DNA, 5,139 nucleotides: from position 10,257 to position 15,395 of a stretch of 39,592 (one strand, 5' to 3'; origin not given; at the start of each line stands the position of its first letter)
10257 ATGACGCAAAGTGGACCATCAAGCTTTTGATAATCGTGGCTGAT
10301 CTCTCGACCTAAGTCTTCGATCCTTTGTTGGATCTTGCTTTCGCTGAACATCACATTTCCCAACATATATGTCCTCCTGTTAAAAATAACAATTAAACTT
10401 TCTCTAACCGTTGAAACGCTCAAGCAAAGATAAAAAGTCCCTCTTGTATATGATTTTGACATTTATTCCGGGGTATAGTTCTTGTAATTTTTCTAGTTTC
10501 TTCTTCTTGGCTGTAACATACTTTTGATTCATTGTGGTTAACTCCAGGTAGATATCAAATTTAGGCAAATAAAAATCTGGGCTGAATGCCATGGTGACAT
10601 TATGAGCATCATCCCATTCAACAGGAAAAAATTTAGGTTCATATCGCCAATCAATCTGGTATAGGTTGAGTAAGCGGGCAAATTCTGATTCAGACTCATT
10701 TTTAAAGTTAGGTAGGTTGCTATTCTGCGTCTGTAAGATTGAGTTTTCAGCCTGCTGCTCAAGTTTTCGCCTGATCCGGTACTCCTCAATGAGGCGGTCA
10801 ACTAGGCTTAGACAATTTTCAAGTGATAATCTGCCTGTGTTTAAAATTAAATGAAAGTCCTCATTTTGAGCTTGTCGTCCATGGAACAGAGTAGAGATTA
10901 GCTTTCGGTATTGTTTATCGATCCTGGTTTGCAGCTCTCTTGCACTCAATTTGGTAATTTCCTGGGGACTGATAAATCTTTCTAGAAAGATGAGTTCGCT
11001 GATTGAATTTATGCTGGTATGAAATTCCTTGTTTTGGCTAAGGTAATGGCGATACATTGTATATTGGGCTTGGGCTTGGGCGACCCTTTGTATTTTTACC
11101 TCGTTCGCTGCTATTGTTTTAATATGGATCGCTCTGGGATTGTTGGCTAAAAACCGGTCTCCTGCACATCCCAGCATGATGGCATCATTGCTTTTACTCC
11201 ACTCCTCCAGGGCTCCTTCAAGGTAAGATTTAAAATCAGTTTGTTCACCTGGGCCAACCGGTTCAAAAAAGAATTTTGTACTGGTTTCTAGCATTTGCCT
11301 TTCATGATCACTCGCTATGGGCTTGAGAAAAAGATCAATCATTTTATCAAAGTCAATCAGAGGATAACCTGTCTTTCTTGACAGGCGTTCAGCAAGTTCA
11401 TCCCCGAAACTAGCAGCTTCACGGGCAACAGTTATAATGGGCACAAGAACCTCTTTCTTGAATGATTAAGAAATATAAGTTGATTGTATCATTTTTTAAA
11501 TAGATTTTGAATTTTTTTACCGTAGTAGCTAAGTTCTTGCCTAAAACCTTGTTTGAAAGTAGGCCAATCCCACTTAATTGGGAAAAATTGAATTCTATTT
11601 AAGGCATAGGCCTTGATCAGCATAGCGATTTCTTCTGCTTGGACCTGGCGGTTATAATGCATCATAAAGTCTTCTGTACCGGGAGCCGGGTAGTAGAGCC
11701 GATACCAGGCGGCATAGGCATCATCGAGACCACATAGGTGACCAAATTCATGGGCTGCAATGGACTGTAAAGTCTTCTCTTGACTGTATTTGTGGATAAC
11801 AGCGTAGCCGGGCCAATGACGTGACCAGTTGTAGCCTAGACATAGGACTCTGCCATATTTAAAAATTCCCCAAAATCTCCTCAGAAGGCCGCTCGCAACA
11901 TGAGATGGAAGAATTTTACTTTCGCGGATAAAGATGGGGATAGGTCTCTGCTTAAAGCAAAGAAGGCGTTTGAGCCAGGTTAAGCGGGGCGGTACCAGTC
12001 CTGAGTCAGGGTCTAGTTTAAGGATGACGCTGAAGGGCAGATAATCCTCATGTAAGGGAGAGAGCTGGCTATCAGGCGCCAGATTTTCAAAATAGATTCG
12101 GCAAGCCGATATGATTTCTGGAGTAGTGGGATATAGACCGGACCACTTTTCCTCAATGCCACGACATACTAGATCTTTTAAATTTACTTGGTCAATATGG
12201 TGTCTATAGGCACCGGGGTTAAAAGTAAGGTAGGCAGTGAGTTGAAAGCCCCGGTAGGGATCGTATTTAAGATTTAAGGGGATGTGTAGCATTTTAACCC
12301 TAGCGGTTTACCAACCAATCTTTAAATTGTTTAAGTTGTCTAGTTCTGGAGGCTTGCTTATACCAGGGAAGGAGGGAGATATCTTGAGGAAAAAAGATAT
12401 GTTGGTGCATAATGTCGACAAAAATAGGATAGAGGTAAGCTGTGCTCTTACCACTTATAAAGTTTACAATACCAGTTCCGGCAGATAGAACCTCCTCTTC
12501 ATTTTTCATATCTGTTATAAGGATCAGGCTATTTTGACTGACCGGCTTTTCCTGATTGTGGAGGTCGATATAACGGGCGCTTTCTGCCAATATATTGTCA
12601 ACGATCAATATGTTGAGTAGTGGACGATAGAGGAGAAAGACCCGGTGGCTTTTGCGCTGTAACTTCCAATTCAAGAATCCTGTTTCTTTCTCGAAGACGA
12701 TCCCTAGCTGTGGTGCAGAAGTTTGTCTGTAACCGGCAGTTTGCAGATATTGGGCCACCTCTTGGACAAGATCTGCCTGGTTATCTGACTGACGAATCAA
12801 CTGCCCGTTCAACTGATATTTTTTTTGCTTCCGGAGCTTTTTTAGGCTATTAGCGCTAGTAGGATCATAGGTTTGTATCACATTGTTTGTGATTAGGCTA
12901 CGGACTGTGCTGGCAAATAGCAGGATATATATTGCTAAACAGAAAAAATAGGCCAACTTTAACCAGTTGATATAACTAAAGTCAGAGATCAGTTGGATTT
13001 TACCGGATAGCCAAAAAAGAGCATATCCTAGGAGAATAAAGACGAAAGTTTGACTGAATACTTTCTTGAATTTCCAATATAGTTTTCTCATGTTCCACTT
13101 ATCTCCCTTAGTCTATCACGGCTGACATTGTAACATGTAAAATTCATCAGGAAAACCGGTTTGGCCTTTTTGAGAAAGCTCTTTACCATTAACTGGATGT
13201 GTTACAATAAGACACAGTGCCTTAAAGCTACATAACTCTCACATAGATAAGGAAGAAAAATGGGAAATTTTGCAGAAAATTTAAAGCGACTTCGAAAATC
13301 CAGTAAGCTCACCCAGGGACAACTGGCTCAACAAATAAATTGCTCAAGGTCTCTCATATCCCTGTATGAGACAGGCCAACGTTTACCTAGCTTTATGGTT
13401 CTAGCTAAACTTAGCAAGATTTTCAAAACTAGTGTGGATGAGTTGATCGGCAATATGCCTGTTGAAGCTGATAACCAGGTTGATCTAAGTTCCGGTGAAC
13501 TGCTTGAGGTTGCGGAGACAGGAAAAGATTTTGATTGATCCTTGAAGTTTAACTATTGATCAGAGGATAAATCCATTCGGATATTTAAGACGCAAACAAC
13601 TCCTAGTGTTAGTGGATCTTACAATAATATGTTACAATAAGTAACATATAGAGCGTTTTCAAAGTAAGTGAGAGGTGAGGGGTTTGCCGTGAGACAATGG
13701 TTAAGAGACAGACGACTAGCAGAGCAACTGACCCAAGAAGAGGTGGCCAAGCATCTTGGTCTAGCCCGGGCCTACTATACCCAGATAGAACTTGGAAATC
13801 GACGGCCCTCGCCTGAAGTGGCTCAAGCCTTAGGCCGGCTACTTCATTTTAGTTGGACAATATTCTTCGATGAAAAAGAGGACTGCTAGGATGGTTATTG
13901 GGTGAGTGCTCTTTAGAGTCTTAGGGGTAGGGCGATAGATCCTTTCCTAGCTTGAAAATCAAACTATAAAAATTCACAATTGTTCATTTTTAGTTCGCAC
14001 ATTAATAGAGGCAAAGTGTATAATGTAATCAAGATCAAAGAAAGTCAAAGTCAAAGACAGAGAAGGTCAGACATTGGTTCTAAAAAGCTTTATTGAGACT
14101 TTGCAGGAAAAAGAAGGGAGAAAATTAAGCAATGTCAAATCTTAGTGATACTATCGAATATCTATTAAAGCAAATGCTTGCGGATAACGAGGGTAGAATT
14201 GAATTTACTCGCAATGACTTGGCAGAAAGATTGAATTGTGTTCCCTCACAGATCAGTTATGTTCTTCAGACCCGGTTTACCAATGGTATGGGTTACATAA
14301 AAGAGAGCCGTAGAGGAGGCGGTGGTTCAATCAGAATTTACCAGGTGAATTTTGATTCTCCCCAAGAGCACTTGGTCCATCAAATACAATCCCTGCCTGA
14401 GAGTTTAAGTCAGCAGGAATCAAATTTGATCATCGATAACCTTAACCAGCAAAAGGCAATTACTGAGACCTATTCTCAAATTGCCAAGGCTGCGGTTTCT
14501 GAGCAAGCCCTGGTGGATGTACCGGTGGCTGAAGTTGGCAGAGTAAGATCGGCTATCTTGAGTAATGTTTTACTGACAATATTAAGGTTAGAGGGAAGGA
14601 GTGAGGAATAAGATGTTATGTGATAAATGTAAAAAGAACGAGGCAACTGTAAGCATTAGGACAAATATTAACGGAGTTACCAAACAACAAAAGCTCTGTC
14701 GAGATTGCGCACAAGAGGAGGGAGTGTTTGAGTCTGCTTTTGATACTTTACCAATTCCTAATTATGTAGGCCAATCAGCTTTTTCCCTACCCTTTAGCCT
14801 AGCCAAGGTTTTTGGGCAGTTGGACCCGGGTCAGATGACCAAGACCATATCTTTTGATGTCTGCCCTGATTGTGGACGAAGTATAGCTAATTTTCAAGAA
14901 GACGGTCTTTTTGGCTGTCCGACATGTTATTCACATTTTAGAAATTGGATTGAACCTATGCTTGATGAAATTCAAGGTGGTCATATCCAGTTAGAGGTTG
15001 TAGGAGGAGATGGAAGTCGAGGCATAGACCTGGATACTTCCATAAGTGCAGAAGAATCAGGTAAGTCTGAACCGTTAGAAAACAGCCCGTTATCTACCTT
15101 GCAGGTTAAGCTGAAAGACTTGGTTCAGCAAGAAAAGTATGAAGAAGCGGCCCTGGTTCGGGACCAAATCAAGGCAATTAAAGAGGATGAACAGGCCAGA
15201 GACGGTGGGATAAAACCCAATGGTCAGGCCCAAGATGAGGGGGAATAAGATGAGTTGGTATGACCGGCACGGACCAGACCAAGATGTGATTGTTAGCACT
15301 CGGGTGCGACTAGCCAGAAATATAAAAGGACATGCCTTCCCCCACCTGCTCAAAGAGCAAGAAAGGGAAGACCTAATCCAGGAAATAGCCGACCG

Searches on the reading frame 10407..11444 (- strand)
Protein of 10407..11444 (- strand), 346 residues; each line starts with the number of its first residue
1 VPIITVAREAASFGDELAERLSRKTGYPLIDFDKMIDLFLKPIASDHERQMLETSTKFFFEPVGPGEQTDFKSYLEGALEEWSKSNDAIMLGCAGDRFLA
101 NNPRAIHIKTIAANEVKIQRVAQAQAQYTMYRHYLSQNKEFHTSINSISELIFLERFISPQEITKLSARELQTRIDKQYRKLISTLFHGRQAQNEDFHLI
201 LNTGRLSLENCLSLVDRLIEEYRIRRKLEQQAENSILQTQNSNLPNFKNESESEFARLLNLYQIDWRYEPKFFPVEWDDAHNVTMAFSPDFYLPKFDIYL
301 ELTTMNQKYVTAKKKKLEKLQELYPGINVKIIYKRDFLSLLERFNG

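Call 12: search_protein_families(library=pfam, proteins=[window:10407-11444:-])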
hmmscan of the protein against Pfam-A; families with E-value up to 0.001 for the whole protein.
window:10407-11444:- (346 aa): 1 family
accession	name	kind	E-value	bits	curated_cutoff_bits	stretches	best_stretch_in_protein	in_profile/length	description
PF13189.12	Cytidylate_kin2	-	9.9e-14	52.3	28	1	3-125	1-132/176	Cytidylate kinase-like family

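Call 71: find_homologous_proteins(query=window:10407-11444:-, max_evalue=1e-40)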
Query window:10407-11444:- (346 aa): 451 proteins with E <= 1e-40 among 2414 candidates; the best 120 are listed.
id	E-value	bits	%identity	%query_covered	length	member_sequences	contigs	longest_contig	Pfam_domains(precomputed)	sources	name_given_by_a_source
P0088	1.2e-227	772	100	100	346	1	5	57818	PF13189.13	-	-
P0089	7.2e-191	652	82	100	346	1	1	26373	PF13189.13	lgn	-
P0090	4.1e-165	567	100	74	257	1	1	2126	-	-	-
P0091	1.1e-143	496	63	99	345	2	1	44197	PF13189.13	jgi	-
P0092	2.6e-142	492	62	99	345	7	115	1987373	PF13189.13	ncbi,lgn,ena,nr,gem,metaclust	ncbi:MAG: cytidylate kinase-like family protein [Clostridiaceae bacterium]|nr:cytidylate kinase fami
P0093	1.6e-141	489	63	99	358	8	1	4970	PF13189.13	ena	-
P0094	5.7e-141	488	63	99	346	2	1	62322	PF13189.13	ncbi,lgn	-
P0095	7.9e-140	484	60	99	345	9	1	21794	PF13189.13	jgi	-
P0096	9.6e-140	484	62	100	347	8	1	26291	PF13189.13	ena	-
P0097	2.4e-134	466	60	100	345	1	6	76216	PF13189.13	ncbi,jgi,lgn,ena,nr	ncbi:MAG: cytidylate kinase-like family protein [Clostridiaceae bacterium]|nr:cytidylate kinase-like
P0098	7.8e-115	402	53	99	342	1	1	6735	PF13189.13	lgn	-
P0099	8.9e-115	401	53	99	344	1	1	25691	PF13189.13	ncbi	-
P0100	4.1e-112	393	54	99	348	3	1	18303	PF13189.13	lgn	-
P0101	7.1e-83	297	45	99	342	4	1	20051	PF13189.13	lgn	-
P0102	6.2e-78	280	41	99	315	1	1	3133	PF13189.13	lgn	-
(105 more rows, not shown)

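Call 72: find_encoding_contigs(protein=P0101, flank=6000, max_places=3)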
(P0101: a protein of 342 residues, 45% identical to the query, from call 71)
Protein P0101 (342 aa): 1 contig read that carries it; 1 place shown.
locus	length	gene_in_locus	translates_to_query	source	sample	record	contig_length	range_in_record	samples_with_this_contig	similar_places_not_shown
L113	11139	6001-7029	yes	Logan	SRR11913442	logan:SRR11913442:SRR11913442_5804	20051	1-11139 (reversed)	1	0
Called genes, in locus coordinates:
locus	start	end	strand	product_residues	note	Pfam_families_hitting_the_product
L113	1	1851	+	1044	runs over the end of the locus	-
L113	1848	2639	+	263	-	PF09818:ABC_ATPase (faint), PF00005:ABC_tran, PF02463:SMC_N (faint), PF13304:AAA_21 (weak)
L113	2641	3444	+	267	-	PF00950:ABC-3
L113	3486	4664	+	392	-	PF01411:tRNA-synt_2c, PF07973:tRNA_SAD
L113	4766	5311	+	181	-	PF00149:Metallophos, PF12850:Metallophos_2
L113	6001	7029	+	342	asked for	PF13189:Cytidylate_kin2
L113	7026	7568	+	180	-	PF00156:Pribosyltran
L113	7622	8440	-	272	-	-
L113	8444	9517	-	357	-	-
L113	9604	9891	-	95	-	PF13560:HTH_31, PF12844:HTH_19, PF13443:HTH_26, PF01381:HTH_3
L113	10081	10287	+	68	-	PF12844:HTH_19, PF13560:HTH_31, PF01381:HTH_3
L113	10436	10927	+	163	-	PF05848:CtsR, PF17727:CtsR_C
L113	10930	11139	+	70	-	?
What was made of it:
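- On Riboswitch or cis-regulatory leader: L113 is the only locus with a co-oriented downstream gene (call 72).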

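Call 73: find_encoding_contigs(protein=P0100, flank=6000, max_places=3)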
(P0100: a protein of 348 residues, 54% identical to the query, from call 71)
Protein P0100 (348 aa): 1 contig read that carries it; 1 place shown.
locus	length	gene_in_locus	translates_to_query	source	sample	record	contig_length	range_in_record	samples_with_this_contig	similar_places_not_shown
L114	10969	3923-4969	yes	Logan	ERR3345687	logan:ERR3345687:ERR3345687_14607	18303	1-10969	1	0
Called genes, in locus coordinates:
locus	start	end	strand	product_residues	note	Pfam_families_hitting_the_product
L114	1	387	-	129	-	?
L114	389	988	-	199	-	PF02151:UVR (weak)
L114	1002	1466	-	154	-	PF05848:CtsR, PF17727:CtsR_C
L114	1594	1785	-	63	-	PF13560:HTH_31, PF12844:HTH_19, PF01381:HTH_3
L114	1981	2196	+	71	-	PF12844:HTH_19, PF13443:HTH_26, PF13560:HTH_31, PF01381:HTH_3, PF13412:HTH_24 (weak)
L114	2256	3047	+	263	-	-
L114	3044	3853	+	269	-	-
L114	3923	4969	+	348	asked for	PF13189:Cytidylate_kin2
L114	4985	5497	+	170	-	PF00156:Pribosyltran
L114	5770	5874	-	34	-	-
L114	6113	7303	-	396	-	PF01411:tRNA-synt_2c, PF07973:tRNA_SAD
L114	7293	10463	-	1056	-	-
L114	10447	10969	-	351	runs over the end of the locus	PF02517:Rce1-like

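Call 89: search_solved_structures(query=window:10407-11444:-, max_evalue=1)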
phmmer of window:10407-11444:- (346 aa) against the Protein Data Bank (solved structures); distinct sequences matched with E-value up to 1: 0.

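Call 90: search_protein_families(library=ncbifam, proteins=[window:10407-11444:-], max_evalue=0.01)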
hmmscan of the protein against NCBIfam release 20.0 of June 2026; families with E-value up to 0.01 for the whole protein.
window:10407-11444:- (346 aa): 0 families
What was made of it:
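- Tried and rejected: PDB and NCBIfam give nothing for the neighbouring cytidylate-kinase-like protein (calls 89, 90).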

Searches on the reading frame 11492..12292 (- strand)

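Call 12: search_protein_families(library=pfam, proteins=[window:11492-12292:-])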
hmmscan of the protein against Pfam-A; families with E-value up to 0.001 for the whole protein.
window:11492-12292:- (267 aa): 0 families

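Call 90: search_protein_families(library=ncbifam, proteins=[window:11492-12292:-], max_evalue=0.01)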
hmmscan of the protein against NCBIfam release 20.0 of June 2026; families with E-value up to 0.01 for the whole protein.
window:11492-12292:- (267 aa): 1 family
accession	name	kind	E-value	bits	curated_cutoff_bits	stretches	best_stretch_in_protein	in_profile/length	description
TIGR03296.1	M6dom_TIGR03296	domain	0.0053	16.7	110.8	1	164-198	153-189/286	M6 family metalloprotease domain-containing protein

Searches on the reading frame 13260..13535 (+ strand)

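Call 66: search_protein_families(library=pfam, proteins=[window:13260-13535:+], max_evalue=0.01)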
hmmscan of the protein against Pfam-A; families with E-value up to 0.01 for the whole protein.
window:13260-13535:+ (92 aa): 7 families
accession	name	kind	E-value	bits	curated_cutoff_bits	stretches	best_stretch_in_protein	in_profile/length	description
PF01381.28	HTH_3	-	5.7e-14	52.3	23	1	8-62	1-55/55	Helix-turn-helix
PF13560.12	HTH_31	-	1.1e-13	51.7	27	1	4-61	2-60/64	Helix-turn-helix domain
PF12844.13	HTH_19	-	9.6e-10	38.7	30.2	1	6-63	2-59/64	Helix-turn-helix domain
PF13443.12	HTH_26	-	3e-06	27.8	22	1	7-63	1-58/63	Cro/C1-type HTH DNA-binding domain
PF17762.8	HTH_ParB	-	0.0042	17.6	22.6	1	5-34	9-38/102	ParB HTH domain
PF08279.18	HTH_11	-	0.005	17.1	25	0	8-33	6-32/55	HTH domain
PF10744.14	Med1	-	0.0075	15.9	25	1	2-43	108-149/427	Mediator of RNA polymerase II transcription subunit 1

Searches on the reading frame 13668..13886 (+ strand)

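Call 66: search_protein_families(library=pfam, proteins=[window:13668-13886:+], max_evalue=0.01)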
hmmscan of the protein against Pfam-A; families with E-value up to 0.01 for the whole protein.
window:13668-13886:+ (73 aa): 6 families
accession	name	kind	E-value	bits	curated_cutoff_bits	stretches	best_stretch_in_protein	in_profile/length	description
PF01381.28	HTH_3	-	4.1e-12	46.4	23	1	12-62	1-51/55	Helix-turn-helix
PF13560.12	HTH_31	-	3.9e-11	43.5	27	1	12-62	6-57/64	Helix-turn-helix domain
PF12844.13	HTH_19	-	5.8e-06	26.6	30.2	1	19-52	11-44/64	Helix-turn-helix domain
PF13413.12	HTH_25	-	0.0022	18.2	24.6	1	12-44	2-34/62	Helix-turn-helix domain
PF21291.3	CYNS_N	-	0.0066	16.8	27.1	1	14-60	10-56/69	Cyanate hydratase, N-terminal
PF04545.22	Sigma70_r4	-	0.0092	15.9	24.1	0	9-34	10-34/50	Sigma-70, region 4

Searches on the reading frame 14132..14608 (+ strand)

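Call 66: search_protein_families(library=pfam, proteins=[window:14132-14608:+], max_evalue=0.01)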
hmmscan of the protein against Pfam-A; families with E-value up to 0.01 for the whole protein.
window:14132-14608:+ (159 aa): 2 families
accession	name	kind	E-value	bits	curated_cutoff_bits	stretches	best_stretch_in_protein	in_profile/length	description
PF05848.17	CtsR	-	7.7e-29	99.9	23.1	1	3-72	1-71/72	CtsR N-terminal HTH domain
PF17727.6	CtsR_C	-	1.3e-10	41.8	23.8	1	79-148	3-72/72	CtsR C-terminal dimerization domain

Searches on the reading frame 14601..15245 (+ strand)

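Call 66: search_protein_families(library=pfam, proteins=[window:14601-15245:+], max_evalue=0.01)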
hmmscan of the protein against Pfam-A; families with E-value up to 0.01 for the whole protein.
window:14601-15245:+ (215 aa): 3 families
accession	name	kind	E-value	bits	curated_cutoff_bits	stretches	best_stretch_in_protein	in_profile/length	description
PF02151.25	UVR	-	3.3e-07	30.3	21.5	1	164-195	4-35/36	UvrB/uvrC motif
PF24734.1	DUF7685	-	0.0012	19.2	27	1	7-36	2-31/43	Domain of unknown function (DUF7685)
PF17026.10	zf-RRPl_C4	-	0.0094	16.5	28.9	0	4-40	52-90/108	Putative ribonucleoprotein zinc-finger pf C4 type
